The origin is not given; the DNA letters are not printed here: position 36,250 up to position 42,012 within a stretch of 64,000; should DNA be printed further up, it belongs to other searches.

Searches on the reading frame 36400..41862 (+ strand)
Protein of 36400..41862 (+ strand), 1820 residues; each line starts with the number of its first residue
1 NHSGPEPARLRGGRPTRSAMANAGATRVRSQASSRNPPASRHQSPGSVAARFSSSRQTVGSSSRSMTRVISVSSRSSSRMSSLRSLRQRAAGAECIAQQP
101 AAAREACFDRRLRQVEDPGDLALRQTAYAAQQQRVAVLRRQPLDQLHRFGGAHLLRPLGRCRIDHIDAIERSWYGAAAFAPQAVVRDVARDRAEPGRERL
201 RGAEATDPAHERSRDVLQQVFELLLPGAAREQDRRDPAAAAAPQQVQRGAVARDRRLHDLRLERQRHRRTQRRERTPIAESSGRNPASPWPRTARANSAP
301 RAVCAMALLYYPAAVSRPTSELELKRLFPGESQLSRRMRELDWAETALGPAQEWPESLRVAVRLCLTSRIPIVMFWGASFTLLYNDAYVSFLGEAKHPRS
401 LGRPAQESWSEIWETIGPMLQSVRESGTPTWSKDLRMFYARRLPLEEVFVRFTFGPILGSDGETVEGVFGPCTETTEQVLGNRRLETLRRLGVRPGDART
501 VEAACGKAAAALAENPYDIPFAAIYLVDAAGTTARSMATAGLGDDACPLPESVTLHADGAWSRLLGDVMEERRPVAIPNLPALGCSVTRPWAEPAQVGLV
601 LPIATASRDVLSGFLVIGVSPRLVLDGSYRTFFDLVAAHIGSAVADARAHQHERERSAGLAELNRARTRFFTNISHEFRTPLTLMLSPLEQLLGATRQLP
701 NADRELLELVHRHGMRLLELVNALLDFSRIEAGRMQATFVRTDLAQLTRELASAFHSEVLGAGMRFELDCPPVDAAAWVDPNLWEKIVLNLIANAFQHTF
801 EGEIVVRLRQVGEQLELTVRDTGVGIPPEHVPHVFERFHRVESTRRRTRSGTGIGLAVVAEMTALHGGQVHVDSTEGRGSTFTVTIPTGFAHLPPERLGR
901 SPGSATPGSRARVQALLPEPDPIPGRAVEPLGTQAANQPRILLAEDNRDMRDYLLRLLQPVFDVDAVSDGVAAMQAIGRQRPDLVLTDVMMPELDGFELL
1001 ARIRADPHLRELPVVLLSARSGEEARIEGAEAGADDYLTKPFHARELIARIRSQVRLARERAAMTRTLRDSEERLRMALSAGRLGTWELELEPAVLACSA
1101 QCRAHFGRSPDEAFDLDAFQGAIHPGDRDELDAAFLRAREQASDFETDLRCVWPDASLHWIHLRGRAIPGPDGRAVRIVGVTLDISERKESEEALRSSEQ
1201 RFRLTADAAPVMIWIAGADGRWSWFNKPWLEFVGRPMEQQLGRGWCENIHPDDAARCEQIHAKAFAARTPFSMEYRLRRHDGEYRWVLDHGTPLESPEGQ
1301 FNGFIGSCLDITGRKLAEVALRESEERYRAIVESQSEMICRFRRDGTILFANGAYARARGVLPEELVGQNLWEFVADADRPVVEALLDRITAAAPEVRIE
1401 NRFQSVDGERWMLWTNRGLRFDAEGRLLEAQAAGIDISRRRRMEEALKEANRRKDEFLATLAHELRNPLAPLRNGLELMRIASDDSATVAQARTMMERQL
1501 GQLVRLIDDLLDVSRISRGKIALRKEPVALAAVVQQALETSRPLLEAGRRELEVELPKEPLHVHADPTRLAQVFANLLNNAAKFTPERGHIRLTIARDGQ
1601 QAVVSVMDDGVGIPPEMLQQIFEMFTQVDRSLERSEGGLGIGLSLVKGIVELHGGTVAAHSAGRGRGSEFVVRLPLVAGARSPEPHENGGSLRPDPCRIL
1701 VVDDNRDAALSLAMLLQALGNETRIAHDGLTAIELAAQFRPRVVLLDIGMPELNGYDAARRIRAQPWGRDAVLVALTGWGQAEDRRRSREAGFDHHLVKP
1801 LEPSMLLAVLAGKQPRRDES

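Call 71: search_protein_families(library=pfam, proteins=[window:36400-41862:+], max_evalue=0.001)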
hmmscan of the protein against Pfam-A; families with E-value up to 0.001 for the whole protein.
window:36400-41862:+ (1820 aa): 11 families
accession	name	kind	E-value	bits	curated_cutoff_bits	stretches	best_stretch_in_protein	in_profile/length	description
PF02518.31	HATPase_c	-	3e-60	201.9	26.4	2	780-888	2-109/111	Histidine kinase-, DNA gyrase B-, and HSP90-like ATPase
PF00072.30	Response_reg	-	1.8e-47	160.5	30.2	2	941-1052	1-111/111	Response regulator receiver domain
PF08447.18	PAS_3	-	2.7e-37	127.3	25.6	2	1226-1306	5-87/89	PAS fold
PF08448.16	PAS_4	-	3.1e-30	105.1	23.1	2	1207-1315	2-109/110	PAS fold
PF00512.31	HisKA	-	4.2e-30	104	26.9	2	666-733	1-66/66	His Kinase A (phospho-acceptor) domain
PF00989.32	PAS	-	2.6e-27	95.5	22.6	2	1201-1311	2-113/113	PAS fold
PF13426.13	PAS_9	-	2e-20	73.4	27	2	1210-1312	1-102/103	PAS domain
PF13581.12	HATPase_c_2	-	2.3e-09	37.8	27.4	0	791-864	39-110/127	Histidine kinase-like ATPase domain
PF13188.13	PAS_8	-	1.3e-08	34.9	21.8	0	1326-1361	1-36/65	PAS domain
PF13589.12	HATPase_c_3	-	3.3e-08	34.1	25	0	785-857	4-78/137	Histidine kinase-, DNA gyrase B-, and HSP90-like ATPase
PF13185.12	GAF_2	-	5e-06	27.2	28.6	1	500-644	3-135/136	GAF domain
